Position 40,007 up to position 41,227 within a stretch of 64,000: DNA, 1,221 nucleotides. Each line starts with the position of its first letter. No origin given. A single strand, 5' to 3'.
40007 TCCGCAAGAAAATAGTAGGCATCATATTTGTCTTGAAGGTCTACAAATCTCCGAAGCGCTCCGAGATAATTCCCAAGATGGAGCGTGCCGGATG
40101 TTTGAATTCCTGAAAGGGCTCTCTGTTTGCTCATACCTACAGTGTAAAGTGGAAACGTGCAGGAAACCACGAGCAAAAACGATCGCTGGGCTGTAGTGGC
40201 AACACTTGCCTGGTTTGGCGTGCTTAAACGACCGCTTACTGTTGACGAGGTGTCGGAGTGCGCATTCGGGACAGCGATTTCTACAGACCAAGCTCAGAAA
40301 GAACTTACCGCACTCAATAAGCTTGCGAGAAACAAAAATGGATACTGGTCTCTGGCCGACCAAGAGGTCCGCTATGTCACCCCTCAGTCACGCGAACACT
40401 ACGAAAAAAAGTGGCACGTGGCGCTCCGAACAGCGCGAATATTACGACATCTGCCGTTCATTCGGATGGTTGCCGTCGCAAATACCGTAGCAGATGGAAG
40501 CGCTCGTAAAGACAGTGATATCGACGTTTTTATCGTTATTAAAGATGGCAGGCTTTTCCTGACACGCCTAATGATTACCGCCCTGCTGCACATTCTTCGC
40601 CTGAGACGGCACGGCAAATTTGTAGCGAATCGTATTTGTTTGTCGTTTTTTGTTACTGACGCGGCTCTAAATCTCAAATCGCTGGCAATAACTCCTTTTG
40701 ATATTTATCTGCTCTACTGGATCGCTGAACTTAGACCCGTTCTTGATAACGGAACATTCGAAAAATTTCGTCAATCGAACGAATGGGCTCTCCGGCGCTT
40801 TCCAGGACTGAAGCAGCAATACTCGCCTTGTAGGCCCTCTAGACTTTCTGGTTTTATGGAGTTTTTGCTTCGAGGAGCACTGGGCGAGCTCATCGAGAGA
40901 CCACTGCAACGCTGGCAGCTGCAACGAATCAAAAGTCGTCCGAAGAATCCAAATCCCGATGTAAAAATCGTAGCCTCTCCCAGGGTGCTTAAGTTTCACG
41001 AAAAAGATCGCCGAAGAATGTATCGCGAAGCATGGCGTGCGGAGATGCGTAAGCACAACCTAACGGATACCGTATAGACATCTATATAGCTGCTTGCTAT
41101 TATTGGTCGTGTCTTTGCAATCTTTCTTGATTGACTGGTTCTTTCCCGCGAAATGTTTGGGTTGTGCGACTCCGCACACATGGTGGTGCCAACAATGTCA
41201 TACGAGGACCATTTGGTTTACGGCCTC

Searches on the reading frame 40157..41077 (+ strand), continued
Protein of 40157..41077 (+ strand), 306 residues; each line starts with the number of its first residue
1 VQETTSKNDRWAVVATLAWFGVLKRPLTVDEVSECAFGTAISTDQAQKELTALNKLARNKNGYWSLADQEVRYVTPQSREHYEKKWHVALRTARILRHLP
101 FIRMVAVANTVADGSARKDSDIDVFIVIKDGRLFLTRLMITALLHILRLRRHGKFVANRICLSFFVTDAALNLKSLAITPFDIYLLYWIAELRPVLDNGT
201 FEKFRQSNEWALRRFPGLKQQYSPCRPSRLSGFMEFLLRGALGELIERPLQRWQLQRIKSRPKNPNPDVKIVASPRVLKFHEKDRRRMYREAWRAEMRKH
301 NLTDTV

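Call 55: find_encoding_contigs(protein=P0001, flank=1000, max_places=2)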
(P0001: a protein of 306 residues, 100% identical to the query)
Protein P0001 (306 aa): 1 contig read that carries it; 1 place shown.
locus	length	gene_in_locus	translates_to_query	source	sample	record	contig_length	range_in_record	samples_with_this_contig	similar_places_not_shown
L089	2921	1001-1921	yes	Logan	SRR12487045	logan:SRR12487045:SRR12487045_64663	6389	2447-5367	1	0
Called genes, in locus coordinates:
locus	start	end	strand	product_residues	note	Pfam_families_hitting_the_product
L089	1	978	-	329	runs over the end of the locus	PF00579:tRNA-synt_1b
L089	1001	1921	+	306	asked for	-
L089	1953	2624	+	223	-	PF18912:DZR_2 (faint)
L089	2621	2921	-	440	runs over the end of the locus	?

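Call 56: find_encoding_contigs(protein=P0002, flank=6000, max_places=2)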
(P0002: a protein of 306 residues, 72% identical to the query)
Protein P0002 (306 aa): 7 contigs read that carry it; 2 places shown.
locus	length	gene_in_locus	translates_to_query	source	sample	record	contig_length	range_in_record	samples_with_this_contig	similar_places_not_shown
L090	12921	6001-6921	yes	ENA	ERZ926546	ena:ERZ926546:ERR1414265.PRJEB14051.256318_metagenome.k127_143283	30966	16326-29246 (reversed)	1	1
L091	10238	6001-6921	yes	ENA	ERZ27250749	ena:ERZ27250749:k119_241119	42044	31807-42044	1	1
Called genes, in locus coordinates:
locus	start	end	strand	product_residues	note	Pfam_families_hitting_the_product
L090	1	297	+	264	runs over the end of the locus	PF06966:DUF1295, PF02544:Steroid_dh, PF04191:PEMT (weak), PF04140:ICMT (weak)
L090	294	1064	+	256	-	PF00106:adh_short, PF08659:KR, PF13561:adh_short_C2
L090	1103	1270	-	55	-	-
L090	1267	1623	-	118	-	-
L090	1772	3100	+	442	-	PF02878:PGM_PMM_I, PF02879:PGM_PMM_II, PF02880:PGM_PMM_III, PF00408:PGM_PMM_IV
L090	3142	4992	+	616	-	PF19291:TREH_N, PF00723:Glyco_hydro_15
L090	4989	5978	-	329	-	PF00579:tRNA-synt_1b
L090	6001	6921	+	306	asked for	-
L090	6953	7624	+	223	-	-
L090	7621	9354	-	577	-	PF12229:PG_binding_4, PF04294:VanW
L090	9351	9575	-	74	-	-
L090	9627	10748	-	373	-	PF13439:Glyco_transf_4, PF13579:Glyco_trans_4_4, PF20706:GT4-conflict, PF00534:Glycos_transf_1, PF13692:Glyco_trans_1_4, PF13524:Glyco_trans_1_2 (weak)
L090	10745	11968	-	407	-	PF04932:Wzy_C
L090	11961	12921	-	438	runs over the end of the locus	PF04932:Wzy_C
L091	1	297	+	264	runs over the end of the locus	PF06966:DUF1295, PF02544:Steroid_dh, PF04191:PEMT, PF04140:ICMT (weak)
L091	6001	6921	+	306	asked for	-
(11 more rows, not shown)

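Call 57: find_encoding_contigs(protein=P0121, flank=3000, max_places=3)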
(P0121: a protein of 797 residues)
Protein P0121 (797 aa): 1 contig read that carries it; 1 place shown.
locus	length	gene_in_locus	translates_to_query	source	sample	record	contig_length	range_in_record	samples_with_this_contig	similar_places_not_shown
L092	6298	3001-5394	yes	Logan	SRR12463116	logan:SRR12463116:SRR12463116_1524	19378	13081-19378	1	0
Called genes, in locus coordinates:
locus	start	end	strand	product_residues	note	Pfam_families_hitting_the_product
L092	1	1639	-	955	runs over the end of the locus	PF00005:ABC_tran (faint), PF02463:SMC_N (faint), PF13191:AAA_16 (faint), PF13555:AAA_29 (faint), PF20703:nSTAND1 (faint), PF20720:nSTAND3 (faint), PF17760:UvrA_inter, PF17755:UvrA_DNA-bind, +1 more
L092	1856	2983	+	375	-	PF02646:RmuC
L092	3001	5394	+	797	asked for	PF04932:Wzy_C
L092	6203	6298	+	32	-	?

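Call 59: search_protein_families(library=padloc, proteins=[window:40157-41077:+], max_evalue=0.1)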
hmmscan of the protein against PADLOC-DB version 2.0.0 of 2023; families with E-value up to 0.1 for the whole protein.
window:40157-41077:+ (306 aa): 2 families
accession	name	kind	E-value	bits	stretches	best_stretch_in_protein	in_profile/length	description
PDLC04904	PDC-S09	-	0.0032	15.7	1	105-141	28-64/104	-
PDLC04903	PDC-S09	-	0.017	13.4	1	112-131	36-55/108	-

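Call 60: search_protein_families(library=ncbifam, proteins=[L005:5954-7294:+, L008:5989-7308:+, L038:4944-6236:+, L072:4930-7227:+], max_evalue=0.01)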
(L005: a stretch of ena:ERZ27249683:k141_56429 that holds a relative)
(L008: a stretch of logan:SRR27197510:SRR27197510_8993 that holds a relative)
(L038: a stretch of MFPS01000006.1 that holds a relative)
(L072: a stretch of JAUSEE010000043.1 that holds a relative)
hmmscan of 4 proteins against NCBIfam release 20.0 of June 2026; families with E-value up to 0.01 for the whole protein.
L005:5954-7294:+ (446 aa): 0 families

L008:5989-7308:+ (439 aa): 2 families
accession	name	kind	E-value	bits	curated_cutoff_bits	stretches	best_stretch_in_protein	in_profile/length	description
TIGR00947.1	2A73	equivalog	6.1e-10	38.7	366.4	1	84-379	70-363/425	IctB family putative bicarbonate transporter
NF038256.1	exopoly_VpsF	subfamily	0.00023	20.3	150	1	31-398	22-369/394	VpsF family polysaccharide biosynthesis protein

L038:4944-6236:+ (430 aa): 1 family
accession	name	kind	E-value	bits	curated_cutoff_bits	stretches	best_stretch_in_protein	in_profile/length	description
TIGR00947.1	2A73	equivalog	7.7e-12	44.9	366.4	1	107-369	95-354/425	IctB family putative bicarbonate transporter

L072:4930-7227:+ (765 aa): 54 families (the best 25 are shown)
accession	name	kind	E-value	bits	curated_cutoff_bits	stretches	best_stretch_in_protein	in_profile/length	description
TIGR04133.1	rSAM_w_lipo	hypoth_equivalog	9.7e-20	70.8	425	1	455-727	30-298/350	TIGR04133 family radical SAM/SPASM protein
TIGR04055.1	rSAM_NirJ2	equivalog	7.2e-19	68.5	500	1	451-748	2-292/326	putative heme d1 biosynthesis radical SAM protein NirJ2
TIGR04051.1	rSAM_NirJ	equivalog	5e-18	65.2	515.45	1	457-613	10-163/354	heme d1 biosynthesis radical SAM protein NirJ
NF050035.1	rSAM_WgK_link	exception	6.9e-16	58.2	650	1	446-600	6-156/367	radical SAM/SPASM peptide maturase WgkB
TIGR03097.1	PEP_O_lig_1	hypoth_equivalog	1.3e-15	57.1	188.1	1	188-380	164-351/408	putative O-glycosylation ligase, exosortase A system-associated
TIGR04545.1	rSAM_ahbD_hemeb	equivalog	1e-14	54.7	500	1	456-624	7-173/339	heme b synthase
TIGR04053.2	TIGR04053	equivalog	1e-14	54.6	395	1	455-618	14-178/366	TIGR04053 family radical SAM/SPASM domain-containing protein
TIGR02109.1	PQQ_syn_pqqE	equivalog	1.4e-14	53.8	381.35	1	455-722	13-268/358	pyrroloquinoline quinone biosynthesis protein PqqE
TIGR02668.1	moaA_archaeal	equivalog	1.9e-14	53.4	325.25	1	455-643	16-199/303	GTP 3',8-cyclase MoaA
TIGR04303.1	GeoRSP_rSAM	equivalog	2.1e-14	53.8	400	1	458-752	14-296/325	GeoRSP system radical SAM/SPASM protein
TIGR03977.1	rSAM_pair_HxsC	equivalog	4.2e-14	52.1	267.9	1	452-614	28-191/292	His-Xaa-Ser system radical SAM maturase HxsC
TIGR04317.1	W_rSAM_matur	equivalog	9.6e-14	51.2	380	1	455-754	10-315/349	tungsten cofactor oxidoreductase radical SAM maturase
TIGR02666.1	moaA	equivalog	1.5e-13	50.4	284.05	1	450-655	11-224/336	GTP 3',8-cyclase MoaA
TIGR04546.1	rSAM_ahbC_deAc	equivalog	1.7e-13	50.2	650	1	455-616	45-203/390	12,18-didecarboxysiroheme deacetylase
TIGR04347.1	pseudo_SAM_Halo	equivalog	2e-13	50.4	525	1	453-618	42-204/390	TIGR04347 family pseudo-SAM/SPASM protein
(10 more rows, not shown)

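Call 71: find_homologous_proteins(query=A1, max_evalue=0.00001)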
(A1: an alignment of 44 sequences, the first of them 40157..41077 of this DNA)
Query A1 (44 sequences) (306 aa, profile of the alignment): 328 proteins with E <= 0.00001 among 8000 candidates; the best 120 are listed.
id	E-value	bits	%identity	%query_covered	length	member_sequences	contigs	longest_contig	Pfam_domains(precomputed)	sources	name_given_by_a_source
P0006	2.5e-123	430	47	98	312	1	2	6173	-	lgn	-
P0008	8.4e-123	428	46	95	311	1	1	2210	-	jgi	jgi:hypothetical protein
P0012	1.7e-122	427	44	97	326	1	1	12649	-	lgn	-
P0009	2.3e-122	426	46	97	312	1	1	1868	-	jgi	jgi:hypothetical protein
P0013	3.0e-122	426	47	94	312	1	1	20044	-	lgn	-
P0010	3.7e-122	426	47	95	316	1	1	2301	-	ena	-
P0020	6.7e-122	425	45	94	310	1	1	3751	-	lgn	-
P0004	9.3e-122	424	49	98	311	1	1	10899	-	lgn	-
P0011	2.2e-121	423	47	94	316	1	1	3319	-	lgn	-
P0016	1.4e-120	421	45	97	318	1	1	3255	-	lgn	-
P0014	3.2e-119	416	45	94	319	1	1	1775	-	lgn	-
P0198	4.9e-119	416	44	98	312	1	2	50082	-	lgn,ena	-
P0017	1.3e-118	414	46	93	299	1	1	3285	-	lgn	-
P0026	8.7e-118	411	43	94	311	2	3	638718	-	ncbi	ncbi:MAG: hypothetical protein WD603_02120 [Patescibacteria group bacterium]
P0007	6.7e-117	408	48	94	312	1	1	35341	-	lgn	-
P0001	9.2e-113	395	100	100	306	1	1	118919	-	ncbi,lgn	-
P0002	2.2e-112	394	72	100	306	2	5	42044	-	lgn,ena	-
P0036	2.7e-104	367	35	95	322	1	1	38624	-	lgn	-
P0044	1.9e-99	351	29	95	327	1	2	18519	-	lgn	-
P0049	9.0e-88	313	32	74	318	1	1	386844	-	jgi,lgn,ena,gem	-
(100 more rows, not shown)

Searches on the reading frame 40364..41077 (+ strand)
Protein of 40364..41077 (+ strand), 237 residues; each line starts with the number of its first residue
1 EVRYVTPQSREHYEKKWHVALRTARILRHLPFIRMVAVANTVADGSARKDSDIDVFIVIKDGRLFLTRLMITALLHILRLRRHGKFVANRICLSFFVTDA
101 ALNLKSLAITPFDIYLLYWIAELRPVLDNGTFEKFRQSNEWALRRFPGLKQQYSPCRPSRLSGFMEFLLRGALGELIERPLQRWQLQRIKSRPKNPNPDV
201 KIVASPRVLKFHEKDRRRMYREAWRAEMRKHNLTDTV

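Call 38: predict_structure(alignment_id=A2)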
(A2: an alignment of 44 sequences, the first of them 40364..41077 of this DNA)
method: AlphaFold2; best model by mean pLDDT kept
length: 237 residues; sequences in the alignment: 44
mean_pLDDT: 93.0   pTM: 0.91
mean pLDDT of the five models: 93.0, 92.5, 92.5, 92.0, 91.2
residues with pLDDT >= 90: 190; 70-90: 40; 50-70: 7; < 50: 0
segments of 3 or more residues with pLDDT < 50: none
pLDDT, mean of each block of 10 residues (from residue 1): 80 97 98 97 93 98 98 98 95 97 94 91 97 97 85 91 97 97 96 85 94 85 90 74
secondary structure, 60 per line:
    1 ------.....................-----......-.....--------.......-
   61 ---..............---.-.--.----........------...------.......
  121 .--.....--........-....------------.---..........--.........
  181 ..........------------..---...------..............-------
elements in order: H7-27 E33-38 H40-44 E53-59 H64-77 E91-98 H114-121 E124-128 H131-138 H140-143 H160-169 H172-190 E208-210 H217-230
